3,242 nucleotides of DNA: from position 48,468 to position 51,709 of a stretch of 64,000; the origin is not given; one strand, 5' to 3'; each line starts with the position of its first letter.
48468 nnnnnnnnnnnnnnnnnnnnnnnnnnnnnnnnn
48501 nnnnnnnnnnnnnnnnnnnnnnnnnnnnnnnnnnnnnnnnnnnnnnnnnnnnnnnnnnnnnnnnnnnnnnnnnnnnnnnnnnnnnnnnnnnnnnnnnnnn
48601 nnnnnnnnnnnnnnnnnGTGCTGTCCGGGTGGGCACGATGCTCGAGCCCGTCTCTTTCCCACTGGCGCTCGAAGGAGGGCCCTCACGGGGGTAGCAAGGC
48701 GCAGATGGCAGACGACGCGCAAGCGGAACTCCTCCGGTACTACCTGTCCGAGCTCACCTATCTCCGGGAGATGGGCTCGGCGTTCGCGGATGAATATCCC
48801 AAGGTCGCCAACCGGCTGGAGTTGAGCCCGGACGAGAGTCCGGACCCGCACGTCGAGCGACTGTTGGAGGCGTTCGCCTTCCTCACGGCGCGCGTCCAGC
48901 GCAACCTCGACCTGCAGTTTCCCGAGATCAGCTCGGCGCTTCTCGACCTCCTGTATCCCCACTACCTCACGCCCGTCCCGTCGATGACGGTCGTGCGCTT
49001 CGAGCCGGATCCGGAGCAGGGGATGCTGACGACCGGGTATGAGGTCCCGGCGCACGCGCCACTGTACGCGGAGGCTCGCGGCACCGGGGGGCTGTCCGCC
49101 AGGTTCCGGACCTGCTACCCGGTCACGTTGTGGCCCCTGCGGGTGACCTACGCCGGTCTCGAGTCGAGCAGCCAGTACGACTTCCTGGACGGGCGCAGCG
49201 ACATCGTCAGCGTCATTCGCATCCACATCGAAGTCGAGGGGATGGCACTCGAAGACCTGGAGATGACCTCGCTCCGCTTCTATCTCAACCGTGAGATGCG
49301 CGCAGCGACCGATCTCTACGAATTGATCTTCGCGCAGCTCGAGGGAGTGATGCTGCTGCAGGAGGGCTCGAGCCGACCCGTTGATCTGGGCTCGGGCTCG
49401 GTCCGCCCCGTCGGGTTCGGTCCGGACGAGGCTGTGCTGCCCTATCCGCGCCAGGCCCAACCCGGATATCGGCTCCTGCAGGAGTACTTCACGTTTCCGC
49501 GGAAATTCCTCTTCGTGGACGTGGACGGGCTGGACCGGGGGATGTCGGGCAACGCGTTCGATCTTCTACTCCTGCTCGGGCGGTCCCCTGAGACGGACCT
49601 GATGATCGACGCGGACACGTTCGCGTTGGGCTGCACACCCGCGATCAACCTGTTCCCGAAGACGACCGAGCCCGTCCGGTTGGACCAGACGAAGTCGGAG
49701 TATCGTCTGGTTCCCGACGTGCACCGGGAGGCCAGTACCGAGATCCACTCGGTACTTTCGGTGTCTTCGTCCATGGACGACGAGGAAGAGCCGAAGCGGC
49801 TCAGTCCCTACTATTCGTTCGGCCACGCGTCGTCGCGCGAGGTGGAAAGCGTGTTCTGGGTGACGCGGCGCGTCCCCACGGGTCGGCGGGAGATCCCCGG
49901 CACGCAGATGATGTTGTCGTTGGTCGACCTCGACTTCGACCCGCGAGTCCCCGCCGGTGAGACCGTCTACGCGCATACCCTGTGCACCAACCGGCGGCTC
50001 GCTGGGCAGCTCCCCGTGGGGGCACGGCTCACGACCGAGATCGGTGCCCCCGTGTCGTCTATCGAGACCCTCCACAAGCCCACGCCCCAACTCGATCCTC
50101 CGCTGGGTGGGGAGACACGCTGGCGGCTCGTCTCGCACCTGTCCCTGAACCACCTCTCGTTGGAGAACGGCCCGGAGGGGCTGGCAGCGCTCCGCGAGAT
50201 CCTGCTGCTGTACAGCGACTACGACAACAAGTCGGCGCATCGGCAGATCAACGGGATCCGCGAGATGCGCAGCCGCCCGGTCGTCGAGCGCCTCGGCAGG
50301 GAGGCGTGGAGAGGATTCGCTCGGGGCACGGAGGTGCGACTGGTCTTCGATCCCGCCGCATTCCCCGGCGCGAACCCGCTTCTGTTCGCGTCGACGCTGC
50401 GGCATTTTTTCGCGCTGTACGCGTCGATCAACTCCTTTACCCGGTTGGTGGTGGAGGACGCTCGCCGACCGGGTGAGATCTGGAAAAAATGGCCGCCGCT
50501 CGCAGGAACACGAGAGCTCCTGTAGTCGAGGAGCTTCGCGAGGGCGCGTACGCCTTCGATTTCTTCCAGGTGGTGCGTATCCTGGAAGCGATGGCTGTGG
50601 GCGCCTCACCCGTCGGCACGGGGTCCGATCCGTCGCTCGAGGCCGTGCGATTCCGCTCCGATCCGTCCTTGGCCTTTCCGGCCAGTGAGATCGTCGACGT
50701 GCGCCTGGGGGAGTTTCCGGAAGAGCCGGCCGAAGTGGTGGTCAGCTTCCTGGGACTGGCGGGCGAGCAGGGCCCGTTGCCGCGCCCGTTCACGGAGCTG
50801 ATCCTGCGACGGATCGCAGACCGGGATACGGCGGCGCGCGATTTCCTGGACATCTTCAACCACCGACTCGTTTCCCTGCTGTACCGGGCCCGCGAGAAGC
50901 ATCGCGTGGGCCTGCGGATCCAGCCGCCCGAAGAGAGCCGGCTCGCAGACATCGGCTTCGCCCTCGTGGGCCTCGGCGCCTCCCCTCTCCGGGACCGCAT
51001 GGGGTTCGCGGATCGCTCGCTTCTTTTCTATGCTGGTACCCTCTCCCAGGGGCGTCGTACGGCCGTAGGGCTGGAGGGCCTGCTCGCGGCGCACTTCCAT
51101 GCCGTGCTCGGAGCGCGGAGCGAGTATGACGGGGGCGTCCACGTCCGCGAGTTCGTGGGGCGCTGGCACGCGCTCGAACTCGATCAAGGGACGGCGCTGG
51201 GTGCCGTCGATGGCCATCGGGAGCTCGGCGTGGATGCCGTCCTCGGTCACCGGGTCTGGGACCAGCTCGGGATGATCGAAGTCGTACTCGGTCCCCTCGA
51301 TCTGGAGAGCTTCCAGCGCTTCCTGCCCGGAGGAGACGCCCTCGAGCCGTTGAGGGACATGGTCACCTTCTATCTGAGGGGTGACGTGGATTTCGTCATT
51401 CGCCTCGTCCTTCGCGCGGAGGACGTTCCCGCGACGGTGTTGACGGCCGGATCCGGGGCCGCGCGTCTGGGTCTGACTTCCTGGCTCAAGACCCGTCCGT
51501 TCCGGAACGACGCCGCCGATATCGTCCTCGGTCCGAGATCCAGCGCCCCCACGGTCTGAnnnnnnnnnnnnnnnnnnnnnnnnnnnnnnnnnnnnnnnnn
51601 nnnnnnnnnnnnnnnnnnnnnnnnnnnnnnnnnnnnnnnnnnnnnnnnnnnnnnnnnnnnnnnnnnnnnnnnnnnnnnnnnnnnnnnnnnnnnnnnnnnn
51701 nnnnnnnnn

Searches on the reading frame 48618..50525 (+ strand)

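Call 12: search_protein_families(library=pfam, proteins=[window:48618-50525:+], max_evalue=0.001)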
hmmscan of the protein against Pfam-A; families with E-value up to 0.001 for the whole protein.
window:48618-50525:+ (635 aa): 1 family
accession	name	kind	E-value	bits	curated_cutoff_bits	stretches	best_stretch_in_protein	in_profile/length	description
PF05947.17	T6SS_TssF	-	7.7e-212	705.5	25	1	35-632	2-608/608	Type VI secretion system, TssF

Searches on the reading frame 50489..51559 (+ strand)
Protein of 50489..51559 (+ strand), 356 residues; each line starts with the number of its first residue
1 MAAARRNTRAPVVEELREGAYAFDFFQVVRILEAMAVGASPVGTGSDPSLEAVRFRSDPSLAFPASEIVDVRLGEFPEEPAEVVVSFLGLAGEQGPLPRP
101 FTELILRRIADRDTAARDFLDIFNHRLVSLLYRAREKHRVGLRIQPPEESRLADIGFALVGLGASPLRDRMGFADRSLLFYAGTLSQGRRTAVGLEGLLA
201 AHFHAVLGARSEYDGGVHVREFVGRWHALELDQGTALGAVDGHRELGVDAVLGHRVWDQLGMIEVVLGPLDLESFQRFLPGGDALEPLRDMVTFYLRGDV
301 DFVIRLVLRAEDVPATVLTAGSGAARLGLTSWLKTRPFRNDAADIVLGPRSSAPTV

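Call 12: search_protein_families(library=pfam, proteins=[window:50489-51559:+], max_evalue=0.001)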
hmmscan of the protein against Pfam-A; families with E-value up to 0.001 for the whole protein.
window:50489-51559:+ (356 aa): 1 family
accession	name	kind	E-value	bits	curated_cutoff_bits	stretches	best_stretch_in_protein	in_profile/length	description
PF06996.16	T6SS_TssG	-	1.6e-94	317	24.6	1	21-334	3-304/304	Type VI secretion, TssG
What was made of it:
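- Checked: tssG: 50489-51559 matches PF06996 (E 1.6e-94, call 12).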

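Call 67: find_related_loci(query=window:50489-51556:+, collection=metagenome_contigs, flank=10000)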
Query window:50489-51556:+ (356 aa) in metagenome_contigs; peptide patterns used: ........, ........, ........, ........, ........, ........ (x = any residue, [..] = any of these).
600 stretches matched a pattern (row limit reached: there are more); 523 encode a relative of the query (tblastn E <= 1e-3); the best 80 are kept; 80 distinct loci.
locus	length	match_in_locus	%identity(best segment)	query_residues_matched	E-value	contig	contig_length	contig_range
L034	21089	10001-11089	66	1-355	4e-150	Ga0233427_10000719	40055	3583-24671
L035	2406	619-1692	66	1-355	2e-153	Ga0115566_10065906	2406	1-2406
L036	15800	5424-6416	51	10-351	1e-95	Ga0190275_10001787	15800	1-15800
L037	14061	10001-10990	50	11-351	1e-90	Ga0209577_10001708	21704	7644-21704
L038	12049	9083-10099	43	1-348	2e-88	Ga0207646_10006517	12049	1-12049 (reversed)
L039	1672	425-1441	45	1-350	3e-93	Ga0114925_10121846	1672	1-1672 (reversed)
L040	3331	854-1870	44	1-348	7e-89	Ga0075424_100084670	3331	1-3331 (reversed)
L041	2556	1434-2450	43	1-350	7e-88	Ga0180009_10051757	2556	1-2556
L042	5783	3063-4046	45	1-342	2e-84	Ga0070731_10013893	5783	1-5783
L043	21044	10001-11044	43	1-350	7e-82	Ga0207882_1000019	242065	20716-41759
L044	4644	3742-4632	51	12-318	9e-82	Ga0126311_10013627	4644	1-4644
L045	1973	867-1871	46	1-349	7e-85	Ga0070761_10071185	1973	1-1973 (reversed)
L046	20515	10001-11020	39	1-351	3e-81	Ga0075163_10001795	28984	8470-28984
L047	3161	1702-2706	46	16-338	1e-81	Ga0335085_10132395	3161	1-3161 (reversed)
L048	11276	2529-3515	42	14-353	2e-80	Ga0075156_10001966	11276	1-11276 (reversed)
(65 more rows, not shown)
